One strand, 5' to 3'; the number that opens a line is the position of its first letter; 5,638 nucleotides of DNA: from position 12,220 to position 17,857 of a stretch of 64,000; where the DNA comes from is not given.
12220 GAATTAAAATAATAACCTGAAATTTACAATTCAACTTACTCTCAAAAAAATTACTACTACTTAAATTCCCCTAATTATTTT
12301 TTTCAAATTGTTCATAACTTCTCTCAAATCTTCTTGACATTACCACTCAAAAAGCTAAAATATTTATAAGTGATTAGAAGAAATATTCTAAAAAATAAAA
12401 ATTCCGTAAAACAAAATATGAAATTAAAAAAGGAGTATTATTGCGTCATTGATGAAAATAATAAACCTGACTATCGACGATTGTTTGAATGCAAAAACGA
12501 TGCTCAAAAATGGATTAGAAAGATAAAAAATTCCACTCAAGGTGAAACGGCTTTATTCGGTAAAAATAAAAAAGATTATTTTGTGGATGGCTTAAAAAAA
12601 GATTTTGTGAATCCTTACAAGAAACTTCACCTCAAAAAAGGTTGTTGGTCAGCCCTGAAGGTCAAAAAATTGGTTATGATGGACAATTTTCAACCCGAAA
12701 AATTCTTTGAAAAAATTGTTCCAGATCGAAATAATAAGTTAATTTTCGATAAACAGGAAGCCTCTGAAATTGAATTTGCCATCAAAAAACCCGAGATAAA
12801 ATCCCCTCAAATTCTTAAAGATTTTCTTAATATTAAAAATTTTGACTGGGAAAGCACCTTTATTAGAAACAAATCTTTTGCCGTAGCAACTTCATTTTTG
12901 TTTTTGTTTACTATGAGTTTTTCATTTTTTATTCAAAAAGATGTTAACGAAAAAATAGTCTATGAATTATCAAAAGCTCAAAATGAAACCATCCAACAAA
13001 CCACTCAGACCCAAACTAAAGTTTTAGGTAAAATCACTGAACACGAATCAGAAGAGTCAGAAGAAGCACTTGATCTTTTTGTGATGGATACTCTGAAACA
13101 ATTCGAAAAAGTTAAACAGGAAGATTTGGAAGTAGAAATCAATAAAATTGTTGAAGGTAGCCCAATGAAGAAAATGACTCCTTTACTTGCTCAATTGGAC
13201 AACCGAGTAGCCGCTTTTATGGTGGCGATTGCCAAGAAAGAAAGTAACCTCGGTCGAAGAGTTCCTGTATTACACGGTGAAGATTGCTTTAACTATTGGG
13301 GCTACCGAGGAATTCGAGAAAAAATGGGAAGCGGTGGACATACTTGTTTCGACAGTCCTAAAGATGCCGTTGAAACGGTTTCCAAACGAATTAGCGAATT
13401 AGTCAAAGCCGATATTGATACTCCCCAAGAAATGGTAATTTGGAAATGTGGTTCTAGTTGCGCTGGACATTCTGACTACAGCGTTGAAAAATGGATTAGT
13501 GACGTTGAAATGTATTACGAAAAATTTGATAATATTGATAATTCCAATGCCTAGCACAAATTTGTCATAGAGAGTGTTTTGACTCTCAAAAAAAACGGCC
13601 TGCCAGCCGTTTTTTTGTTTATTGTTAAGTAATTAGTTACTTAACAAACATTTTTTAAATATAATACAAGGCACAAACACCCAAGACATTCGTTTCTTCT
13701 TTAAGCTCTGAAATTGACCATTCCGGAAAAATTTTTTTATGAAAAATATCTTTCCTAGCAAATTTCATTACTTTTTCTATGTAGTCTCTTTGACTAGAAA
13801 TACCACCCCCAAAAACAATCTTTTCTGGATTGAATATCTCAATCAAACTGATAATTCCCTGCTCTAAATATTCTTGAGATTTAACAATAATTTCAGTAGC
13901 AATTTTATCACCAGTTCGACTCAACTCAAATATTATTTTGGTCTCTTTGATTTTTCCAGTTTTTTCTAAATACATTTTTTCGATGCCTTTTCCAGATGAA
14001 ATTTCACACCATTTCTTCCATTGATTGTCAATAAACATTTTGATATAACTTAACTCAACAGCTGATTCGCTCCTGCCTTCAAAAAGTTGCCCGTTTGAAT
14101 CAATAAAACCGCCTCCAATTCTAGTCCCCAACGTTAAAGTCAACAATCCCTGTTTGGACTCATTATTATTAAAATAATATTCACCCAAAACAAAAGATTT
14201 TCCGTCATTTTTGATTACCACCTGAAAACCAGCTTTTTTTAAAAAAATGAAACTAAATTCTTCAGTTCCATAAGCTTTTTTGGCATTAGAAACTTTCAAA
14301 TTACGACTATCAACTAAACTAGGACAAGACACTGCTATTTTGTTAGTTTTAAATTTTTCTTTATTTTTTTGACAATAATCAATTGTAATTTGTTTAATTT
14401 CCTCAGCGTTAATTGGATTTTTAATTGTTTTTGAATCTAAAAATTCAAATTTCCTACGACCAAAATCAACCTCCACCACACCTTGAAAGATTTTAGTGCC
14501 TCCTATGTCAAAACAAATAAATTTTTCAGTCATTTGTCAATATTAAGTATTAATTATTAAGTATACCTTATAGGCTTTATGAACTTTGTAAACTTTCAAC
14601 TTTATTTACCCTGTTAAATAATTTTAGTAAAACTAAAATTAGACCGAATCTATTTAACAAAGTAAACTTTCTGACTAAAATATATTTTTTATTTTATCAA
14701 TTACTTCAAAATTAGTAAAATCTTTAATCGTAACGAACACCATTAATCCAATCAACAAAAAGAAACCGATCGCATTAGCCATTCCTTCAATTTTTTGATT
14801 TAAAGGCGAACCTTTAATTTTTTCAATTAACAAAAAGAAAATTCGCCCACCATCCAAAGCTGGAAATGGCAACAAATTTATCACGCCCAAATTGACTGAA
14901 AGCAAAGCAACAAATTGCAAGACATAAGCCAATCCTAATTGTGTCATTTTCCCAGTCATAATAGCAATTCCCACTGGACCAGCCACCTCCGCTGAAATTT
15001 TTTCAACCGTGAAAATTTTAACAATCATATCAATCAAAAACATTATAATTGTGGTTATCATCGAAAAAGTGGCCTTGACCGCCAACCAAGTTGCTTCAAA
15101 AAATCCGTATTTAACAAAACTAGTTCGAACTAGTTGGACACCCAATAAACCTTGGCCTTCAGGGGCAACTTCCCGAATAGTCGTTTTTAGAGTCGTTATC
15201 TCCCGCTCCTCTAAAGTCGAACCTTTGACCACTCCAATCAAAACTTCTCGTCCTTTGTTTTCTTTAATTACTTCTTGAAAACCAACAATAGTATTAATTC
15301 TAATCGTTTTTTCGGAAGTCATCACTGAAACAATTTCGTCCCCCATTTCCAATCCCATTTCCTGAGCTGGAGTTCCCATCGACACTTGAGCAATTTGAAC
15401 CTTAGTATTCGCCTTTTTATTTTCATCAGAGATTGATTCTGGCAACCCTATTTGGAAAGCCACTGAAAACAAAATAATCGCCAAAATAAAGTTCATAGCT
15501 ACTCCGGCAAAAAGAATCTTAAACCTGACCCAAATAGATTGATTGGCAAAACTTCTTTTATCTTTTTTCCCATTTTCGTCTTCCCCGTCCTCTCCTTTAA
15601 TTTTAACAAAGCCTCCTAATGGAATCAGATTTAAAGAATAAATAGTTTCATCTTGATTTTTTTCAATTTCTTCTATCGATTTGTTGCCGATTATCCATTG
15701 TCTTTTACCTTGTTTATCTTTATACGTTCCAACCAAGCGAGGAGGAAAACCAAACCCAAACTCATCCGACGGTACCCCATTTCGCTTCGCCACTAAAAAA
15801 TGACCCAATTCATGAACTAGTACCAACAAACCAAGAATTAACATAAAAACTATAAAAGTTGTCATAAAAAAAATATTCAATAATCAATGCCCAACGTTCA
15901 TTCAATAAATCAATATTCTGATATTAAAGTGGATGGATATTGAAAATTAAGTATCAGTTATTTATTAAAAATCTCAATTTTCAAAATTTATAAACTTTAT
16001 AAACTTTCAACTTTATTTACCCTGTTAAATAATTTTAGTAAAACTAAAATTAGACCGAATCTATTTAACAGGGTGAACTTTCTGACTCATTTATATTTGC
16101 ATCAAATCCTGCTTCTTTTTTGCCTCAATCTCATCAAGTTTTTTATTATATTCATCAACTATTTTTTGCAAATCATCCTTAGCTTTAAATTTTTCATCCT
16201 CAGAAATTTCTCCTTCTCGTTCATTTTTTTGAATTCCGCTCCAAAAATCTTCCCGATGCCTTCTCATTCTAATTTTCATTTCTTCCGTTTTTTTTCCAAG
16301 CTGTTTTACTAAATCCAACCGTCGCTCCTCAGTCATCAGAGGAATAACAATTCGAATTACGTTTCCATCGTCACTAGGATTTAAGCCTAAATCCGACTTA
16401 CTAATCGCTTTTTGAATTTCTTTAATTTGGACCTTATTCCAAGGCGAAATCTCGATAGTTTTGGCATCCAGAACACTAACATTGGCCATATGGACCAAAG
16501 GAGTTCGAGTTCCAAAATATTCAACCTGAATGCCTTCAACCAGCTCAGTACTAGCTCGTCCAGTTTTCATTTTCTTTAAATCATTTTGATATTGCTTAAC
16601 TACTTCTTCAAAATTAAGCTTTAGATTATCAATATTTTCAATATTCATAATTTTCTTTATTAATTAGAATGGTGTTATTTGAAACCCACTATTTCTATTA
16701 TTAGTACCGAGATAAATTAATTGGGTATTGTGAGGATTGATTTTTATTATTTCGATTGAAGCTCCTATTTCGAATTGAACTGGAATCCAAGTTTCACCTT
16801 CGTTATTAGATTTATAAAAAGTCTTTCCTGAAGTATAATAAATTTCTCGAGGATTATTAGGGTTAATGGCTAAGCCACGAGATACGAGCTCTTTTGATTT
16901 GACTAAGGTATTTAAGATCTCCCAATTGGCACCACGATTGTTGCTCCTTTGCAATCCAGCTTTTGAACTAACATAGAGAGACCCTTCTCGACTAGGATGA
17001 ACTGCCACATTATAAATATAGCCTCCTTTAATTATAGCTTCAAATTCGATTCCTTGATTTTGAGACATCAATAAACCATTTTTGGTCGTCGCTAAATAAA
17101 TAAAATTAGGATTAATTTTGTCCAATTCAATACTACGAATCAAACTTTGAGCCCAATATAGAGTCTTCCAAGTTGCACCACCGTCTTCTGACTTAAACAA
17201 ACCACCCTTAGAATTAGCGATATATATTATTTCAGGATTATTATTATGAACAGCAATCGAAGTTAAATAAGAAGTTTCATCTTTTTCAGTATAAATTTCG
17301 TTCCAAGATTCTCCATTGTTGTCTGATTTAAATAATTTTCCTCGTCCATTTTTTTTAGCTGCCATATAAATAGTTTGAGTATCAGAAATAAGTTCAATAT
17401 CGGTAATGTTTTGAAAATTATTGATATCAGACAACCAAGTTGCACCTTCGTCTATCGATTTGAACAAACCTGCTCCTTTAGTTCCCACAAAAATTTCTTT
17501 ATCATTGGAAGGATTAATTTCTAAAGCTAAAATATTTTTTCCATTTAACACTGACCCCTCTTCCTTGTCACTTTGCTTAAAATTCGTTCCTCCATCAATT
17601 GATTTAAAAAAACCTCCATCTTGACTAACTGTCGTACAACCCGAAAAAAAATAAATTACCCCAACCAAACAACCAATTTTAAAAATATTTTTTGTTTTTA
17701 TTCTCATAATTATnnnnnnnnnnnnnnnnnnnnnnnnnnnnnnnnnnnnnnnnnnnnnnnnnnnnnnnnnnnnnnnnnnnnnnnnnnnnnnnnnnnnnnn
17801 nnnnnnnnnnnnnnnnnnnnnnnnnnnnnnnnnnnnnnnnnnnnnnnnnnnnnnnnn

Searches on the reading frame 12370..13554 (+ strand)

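Call 3: search_protein_families(library=pfam, proteins=[window:12370-13554:+], max_evalue=1)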
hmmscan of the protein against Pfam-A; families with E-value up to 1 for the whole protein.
window:12370-13554:+ (394 aa): 1 family
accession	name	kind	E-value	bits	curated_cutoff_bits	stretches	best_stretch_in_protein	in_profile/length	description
PF15324.11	TALPID3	-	0.17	10.1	27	1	197-261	93-158/1261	Hedgehog signalling target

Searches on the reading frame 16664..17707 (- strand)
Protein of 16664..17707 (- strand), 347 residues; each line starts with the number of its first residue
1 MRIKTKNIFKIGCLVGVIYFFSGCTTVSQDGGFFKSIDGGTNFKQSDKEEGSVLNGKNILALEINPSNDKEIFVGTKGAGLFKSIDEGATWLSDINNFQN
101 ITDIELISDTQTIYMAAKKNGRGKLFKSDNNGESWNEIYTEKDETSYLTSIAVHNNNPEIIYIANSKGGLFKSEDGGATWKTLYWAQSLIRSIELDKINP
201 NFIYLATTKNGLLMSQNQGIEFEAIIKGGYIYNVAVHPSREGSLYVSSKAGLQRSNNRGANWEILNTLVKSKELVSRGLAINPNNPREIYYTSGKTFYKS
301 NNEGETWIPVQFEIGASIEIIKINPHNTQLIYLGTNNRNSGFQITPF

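Call 3: search_protein_families(library=pfam, proteins=[window:16664-17707:-], max_evalue=1)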
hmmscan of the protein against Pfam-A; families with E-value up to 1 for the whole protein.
window:16664-17707:- (347 aa): 9 families
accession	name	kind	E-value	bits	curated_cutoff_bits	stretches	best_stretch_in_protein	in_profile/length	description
PF15902.12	Sortilin-Vps10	-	9e-22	77.9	33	3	124-228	2-115/446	Sortilin, neurotensin receptor 3,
PF02012.26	BNR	-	1.2e-08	34.1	27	0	172-182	2-12/12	BNR/Asp-box repeat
PF14870.12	PSII_BNR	-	6.8e-08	32.5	27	2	123-183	210-269/303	Photosynthesis system II assembly factor YCF48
PF13810.12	DUF4185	-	1.2e-06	28.4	39.5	1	143-247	103-190/309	Domain of unknown function (DUF4185)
PF15590.11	Imm27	-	0.0032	17.8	27.3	1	94-141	5-52/67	Immunity protein 27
PF21471.3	Reelin_subrepeat-B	-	0.091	13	27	0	215-273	35-83/127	Reelin subrepeat B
PF15899.11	BNR_6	-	0.21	12.2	27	0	170-182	1-13/14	BNR-Asp box repeat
PF13859.12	BNR_3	-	0.21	11.4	27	0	111-139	186-214/308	BNR repeat-like domain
PF13414.12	TPR_11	-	0.35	11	26.8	0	277-299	19-40/42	TPR repeat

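Call 4: search_protein_families(library=ncbifam, proteins=[window:16664-17707:-], max_evalue=1)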
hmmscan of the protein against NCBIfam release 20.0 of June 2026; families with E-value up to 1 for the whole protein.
window:16664-17707:- (347 aa): 2 families
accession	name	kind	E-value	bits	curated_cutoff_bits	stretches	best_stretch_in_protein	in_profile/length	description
NF045728.1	glycosyl_F510_1955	equivalog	4.1e-33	114.7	175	3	201-338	105-241/246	F510_1955 family glycosylhydrolase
NF010237.0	PRK13684.1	equivalog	3.3e-08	33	326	2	95-308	42-249/334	photosynthesis system II assembly factor Ycf48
